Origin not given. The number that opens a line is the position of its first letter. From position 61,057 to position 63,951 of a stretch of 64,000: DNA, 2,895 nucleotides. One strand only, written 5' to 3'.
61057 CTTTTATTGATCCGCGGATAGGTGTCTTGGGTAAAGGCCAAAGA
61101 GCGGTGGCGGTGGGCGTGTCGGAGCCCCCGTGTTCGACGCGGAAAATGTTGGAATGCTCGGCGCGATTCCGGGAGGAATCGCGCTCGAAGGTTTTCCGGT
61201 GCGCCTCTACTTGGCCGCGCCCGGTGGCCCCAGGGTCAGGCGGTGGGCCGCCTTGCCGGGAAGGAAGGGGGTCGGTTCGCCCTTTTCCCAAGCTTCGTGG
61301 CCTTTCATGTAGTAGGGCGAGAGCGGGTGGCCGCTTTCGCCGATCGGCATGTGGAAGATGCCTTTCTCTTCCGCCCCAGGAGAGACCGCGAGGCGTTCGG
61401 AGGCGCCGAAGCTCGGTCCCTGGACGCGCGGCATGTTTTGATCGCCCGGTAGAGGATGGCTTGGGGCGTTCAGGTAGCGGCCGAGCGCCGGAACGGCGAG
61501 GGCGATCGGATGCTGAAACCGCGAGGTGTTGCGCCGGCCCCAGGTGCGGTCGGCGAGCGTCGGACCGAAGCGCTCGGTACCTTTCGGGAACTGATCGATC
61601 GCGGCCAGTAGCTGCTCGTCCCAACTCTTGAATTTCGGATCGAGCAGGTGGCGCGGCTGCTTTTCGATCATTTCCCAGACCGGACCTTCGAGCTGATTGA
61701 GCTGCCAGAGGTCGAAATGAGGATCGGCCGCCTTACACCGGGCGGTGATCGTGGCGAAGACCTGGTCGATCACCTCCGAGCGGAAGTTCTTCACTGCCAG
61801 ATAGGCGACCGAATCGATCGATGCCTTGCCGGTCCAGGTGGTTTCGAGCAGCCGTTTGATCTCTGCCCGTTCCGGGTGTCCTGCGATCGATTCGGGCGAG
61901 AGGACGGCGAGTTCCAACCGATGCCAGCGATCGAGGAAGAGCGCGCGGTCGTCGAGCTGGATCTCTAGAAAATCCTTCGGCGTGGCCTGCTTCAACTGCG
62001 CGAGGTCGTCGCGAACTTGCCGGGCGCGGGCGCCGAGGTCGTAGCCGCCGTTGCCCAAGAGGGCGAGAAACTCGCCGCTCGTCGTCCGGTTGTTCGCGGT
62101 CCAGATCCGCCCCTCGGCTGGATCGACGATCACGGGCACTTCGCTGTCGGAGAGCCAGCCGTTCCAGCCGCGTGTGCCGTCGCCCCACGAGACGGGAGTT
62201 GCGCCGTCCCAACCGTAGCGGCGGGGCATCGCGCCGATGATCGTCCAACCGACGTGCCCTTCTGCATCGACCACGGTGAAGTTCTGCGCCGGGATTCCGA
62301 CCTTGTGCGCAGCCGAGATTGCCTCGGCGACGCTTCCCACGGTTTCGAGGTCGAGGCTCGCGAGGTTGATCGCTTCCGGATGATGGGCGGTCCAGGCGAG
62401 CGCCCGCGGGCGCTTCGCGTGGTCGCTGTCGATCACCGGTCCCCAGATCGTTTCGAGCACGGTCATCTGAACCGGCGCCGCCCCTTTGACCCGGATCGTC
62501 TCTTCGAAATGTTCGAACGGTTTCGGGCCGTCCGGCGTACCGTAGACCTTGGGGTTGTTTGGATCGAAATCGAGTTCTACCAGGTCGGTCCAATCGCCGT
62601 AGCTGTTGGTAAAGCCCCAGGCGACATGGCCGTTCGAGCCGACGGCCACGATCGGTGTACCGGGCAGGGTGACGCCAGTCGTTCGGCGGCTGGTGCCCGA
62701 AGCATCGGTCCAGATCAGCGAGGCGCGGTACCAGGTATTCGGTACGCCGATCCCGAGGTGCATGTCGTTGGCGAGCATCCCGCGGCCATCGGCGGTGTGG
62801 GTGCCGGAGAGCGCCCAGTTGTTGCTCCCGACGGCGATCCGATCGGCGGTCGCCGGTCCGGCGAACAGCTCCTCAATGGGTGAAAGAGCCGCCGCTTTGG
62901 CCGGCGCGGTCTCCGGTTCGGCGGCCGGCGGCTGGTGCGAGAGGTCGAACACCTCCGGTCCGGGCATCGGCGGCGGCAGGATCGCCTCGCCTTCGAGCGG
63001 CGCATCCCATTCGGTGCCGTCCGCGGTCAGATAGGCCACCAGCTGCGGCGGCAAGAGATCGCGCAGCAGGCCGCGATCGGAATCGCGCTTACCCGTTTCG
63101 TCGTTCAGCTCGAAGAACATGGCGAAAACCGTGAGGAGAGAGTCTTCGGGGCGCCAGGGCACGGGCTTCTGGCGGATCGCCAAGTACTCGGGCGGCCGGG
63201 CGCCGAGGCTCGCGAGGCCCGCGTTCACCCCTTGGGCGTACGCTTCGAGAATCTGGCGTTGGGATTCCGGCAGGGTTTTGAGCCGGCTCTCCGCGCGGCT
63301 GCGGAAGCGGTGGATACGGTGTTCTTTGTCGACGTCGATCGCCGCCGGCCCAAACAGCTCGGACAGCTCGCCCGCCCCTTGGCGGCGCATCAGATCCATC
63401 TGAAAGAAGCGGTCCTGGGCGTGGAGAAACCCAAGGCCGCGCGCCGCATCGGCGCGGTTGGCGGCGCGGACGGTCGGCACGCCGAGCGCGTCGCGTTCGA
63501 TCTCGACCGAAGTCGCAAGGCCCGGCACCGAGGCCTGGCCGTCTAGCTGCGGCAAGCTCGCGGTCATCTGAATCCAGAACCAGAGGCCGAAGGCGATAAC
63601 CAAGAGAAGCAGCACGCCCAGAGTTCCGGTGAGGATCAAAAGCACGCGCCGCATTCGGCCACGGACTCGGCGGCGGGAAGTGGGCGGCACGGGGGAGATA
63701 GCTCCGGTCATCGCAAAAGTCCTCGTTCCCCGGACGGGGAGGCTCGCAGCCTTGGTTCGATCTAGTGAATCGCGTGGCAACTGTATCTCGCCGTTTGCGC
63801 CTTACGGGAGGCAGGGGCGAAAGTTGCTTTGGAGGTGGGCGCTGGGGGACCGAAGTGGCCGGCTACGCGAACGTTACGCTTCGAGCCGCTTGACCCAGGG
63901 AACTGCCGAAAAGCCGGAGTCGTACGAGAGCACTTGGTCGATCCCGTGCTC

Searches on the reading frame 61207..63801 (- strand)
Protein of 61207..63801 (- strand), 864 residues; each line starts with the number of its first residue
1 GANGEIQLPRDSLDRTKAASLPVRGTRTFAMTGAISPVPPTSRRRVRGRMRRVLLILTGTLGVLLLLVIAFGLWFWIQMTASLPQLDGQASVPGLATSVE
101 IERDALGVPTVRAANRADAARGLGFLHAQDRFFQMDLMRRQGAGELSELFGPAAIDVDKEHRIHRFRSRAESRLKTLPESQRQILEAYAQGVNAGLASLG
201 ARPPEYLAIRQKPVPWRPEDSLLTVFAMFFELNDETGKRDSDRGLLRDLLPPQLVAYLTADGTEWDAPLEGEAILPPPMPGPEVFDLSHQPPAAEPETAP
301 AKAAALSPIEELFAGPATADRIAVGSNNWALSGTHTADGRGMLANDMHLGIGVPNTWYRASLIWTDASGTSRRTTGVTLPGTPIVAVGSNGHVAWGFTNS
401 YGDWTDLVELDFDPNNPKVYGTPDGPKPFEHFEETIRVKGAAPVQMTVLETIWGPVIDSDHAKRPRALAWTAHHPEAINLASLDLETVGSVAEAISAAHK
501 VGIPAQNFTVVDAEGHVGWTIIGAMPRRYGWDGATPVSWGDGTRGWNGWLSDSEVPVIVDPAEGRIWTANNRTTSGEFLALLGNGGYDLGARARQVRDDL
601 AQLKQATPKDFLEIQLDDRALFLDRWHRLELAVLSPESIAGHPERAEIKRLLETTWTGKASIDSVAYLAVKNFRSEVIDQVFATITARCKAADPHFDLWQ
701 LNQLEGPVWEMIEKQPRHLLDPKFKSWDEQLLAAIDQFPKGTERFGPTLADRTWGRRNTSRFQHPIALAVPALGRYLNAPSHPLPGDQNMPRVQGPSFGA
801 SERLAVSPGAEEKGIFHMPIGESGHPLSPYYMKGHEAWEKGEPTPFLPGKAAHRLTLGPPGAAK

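Call 77: search_protein_families(library=pfam, proteins=[window:61207-63801:-], max_evalue=0.001)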
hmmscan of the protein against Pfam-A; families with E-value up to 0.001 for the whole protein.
window:61207-63801:- (864 aa): 1 family
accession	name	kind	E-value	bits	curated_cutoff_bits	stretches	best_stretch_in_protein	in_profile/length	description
PF01804.23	Penicil_amidase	-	2e-152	510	21.3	1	98-847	1-667/675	Penicillin amidase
